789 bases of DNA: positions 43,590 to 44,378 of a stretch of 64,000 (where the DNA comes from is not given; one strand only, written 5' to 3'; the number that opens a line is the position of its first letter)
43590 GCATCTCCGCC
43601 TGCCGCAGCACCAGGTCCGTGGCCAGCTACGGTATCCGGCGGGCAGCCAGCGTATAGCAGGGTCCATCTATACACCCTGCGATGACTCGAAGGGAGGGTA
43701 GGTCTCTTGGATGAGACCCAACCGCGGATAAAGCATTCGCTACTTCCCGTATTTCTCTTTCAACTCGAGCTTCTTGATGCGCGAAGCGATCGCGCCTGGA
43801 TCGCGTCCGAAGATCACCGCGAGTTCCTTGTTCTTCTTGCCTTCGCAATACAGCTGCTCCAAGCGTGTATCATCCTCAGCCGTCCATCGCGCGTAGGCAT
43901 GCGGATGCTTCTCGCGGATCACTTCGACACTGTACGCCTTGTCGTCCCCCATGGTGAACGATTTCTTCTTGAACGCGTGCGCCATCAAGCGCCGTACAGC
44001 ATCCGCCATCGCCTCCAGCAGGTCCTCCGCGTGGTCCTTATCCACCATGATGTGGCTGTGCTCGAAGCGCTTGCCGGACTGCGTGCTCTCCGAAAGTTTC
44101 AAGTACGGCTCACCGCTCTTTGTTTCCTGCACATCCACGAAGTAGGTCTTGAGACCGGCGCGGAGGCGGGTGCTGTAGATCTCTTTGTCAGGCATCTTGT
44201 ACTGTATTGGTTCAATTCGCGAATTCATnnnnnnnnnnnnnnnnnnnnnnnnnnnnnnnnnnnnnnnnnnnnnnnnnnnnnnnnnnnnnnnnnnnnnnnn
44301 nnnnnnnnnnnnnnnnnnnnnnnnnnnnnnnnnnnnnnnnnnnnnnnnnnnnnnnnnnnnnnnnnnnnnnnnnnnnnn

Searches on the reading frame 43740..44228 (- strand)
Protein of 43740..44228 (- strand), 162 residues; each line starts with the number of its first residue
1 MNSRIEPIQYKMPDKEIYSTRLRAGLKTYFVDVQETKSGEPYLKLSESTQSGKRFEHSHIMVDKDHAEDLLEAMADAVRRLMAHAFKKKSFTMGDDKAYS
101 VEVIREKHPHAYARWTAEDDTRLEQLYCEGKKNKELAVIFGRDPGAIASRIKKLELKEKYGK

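Call 11: search_protein_families(library=pfam, proteins=[window:43740-44228:-], max_evalue=0.00001)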
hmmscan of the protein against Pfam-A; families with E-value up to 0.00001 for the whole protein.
window:43740-44228:- (162 aa): 1 family
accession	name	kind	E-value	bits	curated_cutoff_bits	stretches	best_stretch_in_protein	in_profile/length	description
PF11680.14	DUF3276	-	1.3e-09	38.7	23.1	1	13-81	7-81/131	Protein of unknown function (DUF3276)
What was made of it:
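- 43740..44228 (-): DUF3276 gene overlapping the hsdR stop codon. Pfam PF11680 (call 11).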

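Call 14: find_encoding_contigs(protein=window:43740-44228:-, flank=10000, max_places=10)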
Protein window:43740-44228:- (162 aa): no gene with exactly this product is on record in the collection.

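Call 36: find_homologous_proteins(query=window:43740-44228:-, max_evalue=1e-20)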
Query window:43740-44228:- (162 aa): 72 proteins with E <= 1e-20 among 175 candidates.
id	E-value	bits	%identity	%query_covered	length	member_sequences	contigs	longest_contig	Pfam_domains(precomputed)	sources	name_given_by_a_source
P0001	7.7e-101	352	99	100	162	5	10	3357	PF11680.15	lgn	-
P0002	1.3e-76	274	86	93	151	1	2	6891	PF11680.15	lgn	-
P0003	2.1e-73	263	82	93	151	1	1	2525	PF11680.15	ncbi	ncbi:MAG: DUF3276 family protein [Flavobacteriales bacterium]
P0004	6.4e-73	262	80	93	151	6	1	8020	PF11680.15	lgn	-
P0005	8.8e-72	258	80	93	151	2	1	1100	PF11680.15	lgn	-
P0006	8.1e-67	242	75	93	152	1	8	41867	PF11680.15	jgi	jgi:hypothetical protein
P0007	7.4e-65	235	74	93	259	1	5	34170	PF11680.15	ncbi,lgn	-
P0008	1.5e-63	231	74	93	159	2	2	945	PF11680.15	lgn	-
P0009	5.0e-63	230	72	93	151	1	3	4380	PF04845.20,PF11680.15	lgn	-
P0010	2.4e-60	221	72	92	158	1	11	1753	PF11680.15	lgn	-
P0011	4.8e-60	220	70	93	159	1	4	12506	PF11680.15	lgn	-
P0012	3.0e-58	214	71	93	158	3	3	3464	PF11680.15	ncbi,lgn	-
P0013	1.8e-56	208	67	93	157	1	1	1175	PF11680.15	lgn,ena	-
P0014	1.4e-53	199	65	91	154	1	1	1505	PF11680.15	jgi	jgi:DNA-directed RNA polymerase specialized sigma24 family protein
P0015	4.6e-51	191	62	91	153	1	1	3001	PF11680.15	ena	-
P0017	4.4e-50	188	60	93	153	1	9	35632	PF04845.20,PF11680.15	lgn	-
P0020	4.0e-38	149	53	93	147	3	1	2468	PF11680.15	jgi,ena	jgi:Protein of unknown function (DUF3276).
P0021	7.2e-38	148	52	93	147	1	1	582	PF11680.15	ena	-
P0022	8.3e-38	148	52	93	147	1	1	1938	PF11680.15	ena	-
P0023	1.3e-37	147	50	93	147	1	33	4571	PF11680.15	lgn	-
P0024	4.8e-37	145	50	93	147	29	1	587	PF11680.15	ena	-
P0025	4.9e-37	145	51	93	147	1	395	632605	PF11680.15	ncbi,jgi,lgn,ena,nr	ncbi:MAG: DUF3276 family protein [Verrucomicrobia bacterium]|jgi:DNA-directed RNA polymerase special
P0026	4.9e-37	145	52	93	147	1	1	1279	PF11680.15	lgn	-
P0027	6.2e-37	145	51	93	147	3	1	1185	PF11680.15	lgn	-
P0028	7.7e-37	145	51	93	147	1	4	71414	PF11680.15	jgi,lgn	jgi:DNA-directed RNA polymerase specialized sigma24 family protein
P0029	1.3e-36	144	50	93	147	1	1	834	PF11680.15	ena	-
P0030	1.7e-36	143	49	93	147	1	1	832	PF11680.15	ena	-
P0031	2.4e-36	143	50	93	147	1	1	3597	PF11680.15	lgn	-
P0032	4.0e-36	142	50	93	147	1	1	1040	PF11680.15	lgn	-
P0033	4.8e-36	142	50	93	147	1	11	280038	PF11680.15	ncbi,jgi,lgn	-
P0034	7.0e-36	141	50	93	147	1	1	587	PF11680.15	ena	-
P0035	7.2e-36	141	50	93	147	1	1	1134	PF11680.15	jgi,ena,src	-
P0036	7.3e-36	141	50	93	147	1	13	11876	PF11680.15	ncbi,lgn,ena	-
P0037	1.5e-35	140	50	93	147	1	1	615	PF11680.15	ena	-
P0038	1.7e-35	140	50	93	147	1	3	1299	PF11680.15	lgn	-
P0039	3.9e-35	139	49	93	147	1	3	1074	PF11680.15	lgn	-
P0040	9.3e-35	138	53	93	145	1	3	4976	PF11680.15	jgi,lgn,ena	-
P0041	1.6e-34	137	48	93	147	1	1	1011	PF11680.15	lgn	-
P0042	2.1e-34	137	50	90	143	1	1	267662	PF11680.15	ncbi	ncbi:MAG: DUF3276 family protein [Chitinophagaceae bacterium]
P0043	2.2e-34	137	50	93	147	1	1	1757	PF11680.15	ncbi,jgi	jgi:hypothetical protein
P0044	2.2e-34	137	47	93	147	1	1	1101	PF11680.15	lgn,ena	-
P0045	2.2e-33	133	47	93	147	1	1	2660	PF11680.15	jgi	-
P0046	2.4e-33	133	46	93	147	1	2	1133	PF11680.15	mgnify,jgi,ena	mgnify:CR=1 FL=1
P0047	3.8e-32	129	48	93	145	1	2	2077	PF04845.20,PF11680.15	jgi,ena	-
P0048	8.3e-32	128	51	92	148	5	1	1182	PF11680.15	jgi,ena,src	-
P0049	9.1e-32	128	47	93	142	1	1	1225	PF11680.15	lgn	-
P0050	1.6e-31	127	49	92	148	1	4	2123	PF11680.15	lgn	-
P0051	2.5e-30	123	47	92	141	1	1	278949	PF11680.15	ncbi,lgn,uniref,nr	ncbi:Protein of unknown function [Pustulibacterium marinum]|uniref:DUF3276 family protein n=1 Tax=Pu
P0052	2.5e-30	123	46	93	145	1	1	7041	PF11680.15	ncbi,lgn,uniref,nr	ncbi:Protein of unknown function [Psychroflexus salarius]|uniref:DUF3276 family protein n=1 Tax=Psyc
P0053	9.5e-30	122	49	93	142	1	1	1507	PF11680.15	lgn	-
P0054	1.1e-29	121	47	93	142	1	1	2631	PF11680.15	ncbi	ncbi:MAG: DUF3276 family protein [Flavobacteriales bacterium]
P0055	1.2e-29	121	45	92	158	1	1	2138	PF11680.15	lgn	-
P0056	2.9e-29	120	46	93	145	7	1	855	PF11680.15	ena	-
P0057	3.3e-29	120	46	93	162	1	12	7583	PF11680.15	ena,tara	tara:strand:+ start:70 stop:558 length:489 start_codon:yes stop_codon:yes gene_type:complete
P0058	3.3e-29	120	46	93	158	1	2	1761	PF11680.15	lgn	-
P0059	3.0e-28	117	45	93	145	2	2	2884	PF11680.15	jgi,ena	-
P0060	5.9e-28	116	46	93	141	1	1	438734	PF11680.15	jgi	jgi:DNA-directed RNA polymerase specialized sigma24 family protein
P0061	6.7e-28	116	47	92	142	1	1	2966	PF11680.15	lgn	-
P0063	2.7e-27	114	46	92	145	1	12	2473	PF11680.15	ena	-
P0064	2.7e-27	114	46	92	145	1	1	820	PF11680.15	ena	-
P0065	3.6e-27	113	46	92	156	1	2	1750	PF11680.15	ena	-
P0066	3.8e-27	113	44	93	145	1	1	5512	PF11680.15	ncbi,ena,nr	ncbi:MAG: PUR family DNA/RNA-binding protein [Bacteroidetes bacterium]|nr:PUR family DNA/RNA-binding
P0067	2.3e-26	111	45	93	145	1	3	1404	PF11680.15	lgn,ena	-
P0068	8.1e-26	109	44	93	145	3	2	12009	PF11680.15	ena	-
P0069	1.0e-25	108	43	92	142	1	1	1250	PF11680.15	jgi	jgi:hypothetical protein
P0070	4.1e-25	106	45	92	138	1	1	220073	PF11680.15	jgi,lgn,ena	-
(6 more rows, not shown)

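Call 37: find_encoding_contigs(protein=P0001, flank=10000, max_places=10)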
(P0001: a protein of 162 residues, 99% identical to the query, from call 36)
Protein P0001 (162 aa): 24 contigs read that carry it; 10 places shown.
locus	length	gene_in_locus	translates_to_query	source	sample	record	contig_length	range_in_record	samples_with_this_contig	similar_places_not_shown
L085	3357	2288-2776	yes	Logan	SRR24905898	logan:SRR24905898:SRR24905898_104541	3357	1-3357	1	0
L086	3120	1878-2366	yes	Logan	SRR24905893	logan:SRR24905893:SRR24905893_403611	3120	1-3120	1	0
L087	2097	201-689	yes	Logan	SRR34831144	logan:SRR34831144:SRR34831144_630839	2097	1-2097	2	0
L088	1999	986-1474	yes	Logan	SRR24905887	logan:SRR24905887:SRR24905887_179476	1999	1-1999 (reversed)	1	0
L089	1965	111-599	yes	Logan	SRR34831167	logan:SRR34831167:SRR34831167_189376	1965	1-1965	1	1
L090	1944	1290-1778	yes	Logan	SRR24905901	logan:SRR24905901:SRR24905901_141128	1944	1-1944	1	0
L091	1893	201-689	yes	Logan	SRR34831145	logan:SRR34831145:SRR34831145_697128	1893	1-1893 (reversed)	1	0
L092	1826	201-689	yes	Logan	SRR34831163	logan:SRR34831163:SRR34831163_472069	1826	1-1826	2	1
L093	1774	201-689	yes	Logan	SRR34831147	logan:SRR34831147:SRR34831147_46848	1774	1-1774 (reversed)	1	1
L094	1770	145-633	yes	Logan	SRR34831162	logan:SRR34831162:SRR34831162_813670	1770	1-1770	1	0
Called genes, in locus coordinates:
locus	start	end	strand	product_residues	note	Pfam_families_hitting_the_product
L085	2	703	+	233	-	?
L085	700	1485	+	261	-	PF22679:T1R_D3-like, PF11867:T1RH-like_C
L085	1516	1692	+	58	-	PF11867:T1RH-like_C (weak)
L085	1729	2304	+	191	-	PF11867:T1RH-like_C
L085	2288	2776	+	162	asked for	PF11680:DUF3276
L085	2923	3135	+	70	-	-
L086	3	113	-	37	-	?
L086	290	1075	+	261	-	PF22679:T1R_D3-like, PF11867:T1RH-like_C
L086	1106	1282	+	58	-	PF11867:T1RH-like_C (weak)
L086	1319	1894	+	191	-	PF11867:T1RH-like_C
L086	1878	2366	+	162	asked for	PF11680:DUF3276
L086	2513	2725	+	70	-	-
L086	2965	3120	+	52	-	?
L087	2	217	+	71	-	?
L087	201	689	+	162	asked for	PF11680:DUF3276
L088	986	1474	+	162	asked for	PF11680:DUF3276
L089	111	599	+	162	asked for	PF11680:DUF3276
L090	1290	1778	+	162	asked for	PF11680:DUF3276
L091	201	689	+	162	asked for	PF11680:DUF3276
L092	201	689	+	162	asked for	PF11680:DUF3276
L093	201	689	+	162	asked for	PF11680:DUF3276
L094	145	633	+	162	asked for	PF11680:DUF3276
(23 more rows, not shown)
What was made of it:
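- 43740..44228 (-): A 99%-identical protein occurs on 24 contigs (calls 36, 37).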

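Call 41: search_protein_families(library=padloc, proteins=[window:43740-44228:-], max_evalue=0.001)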
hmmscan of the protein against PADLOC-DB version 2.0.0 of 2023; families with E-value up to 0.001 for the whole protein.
window:43740-44228:- (162 aa): 0 families

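Call 51: find_encoding_contigs(protein=P0002, flank=10000, max_places=4)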
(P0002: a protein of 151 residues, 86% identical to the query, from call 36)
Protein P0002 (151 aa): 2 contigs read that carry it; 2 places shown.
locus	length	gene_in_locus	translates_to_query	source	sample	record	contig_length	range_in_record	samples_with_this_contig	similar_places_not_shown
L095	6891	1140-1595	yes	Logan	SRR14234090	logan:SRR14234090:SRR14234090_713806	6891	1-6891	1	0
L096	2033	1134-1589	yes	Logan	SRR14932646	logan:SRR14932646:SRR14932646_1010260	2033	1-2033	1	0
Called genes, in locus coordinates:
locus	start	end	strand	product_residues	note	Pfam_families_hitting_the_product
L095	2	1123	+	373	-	?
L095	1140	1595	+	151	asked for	PF11680:DUF3276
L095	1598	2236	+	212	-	-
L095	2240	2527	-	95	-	PF13392:HNH_3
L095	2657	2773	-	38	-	-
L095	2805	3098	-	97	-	-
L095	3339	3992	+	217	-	PF04250:DUF429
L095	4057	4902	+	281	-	-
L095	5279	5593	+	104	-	PF01909:NTP_transf_2, PF18765:Polbeta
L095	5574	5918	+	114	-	PF01934:HepT-like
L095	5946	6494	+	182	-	PF23598:LRR_14, PF12799:LRR_4 (faint), PF13516:LRR_6 (faint), PF13855:LRR_8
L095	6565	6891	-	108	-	?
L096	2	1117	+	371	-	?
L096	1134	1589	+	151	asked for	PF11680:DUF3276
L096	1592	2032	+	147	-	?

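Call 52: find_encoding_contigs(protein=P0007, flank=10000, max_places=4)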
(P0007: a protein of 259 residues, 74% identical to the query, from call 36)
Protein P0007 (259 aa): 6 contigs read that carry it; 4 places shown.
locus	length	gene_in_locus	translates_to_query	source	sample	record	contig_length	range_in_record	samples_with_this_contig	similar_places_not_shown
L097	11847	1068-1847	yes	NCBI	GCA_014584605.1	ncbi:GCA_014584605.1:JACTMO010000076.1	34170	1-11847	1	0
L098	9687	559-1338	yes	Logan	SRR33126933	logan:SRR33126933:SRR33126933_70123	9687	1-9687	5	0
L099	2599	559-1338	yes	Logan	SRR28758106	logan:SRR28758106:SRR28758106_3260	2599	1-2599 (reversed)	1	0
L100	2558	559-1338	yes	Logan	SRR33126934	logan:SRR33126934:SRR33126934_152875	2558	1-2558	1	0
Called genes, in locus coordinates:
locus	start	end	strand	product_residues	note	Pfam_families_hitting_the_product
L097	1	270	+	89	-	?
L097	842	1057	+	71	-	-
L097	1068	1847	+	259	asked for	PF11680:DUF3276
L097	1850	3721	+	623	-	PF06580:His_kinase, PF02518:HATPase_c (weak)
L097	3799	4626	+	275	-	PF00072:Response_reg, PF04397:LytTR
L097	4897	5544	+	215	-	-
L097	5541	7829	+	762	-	-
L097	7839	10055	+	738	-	PF03544:TonB_C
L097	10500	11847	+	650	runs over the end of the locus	PF13360:PQQ_2 (faint)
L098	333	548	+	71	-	-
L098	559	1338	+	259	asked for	PF11680:DUF3276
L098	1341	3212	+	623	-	PF06580:His_kinase, PF02518:HATPase_c (weak)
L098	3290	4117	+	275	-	PF00072:Response_reg, PF04397:LytTR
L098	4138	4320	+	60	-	-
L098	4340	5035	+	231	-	-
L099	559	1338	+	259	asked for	PF11680:DUF3276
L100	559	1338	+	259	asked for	PF11680:DUF3276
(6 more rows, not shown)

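Call 56: search_protein_families(library=ncbifam, proteins=[window:43740-44228:-], max_evalue=0.00001)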
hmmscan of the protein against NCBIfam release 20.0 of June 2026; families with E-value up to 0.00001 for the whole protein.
window:43740-44228:- (162 aa): 0 families
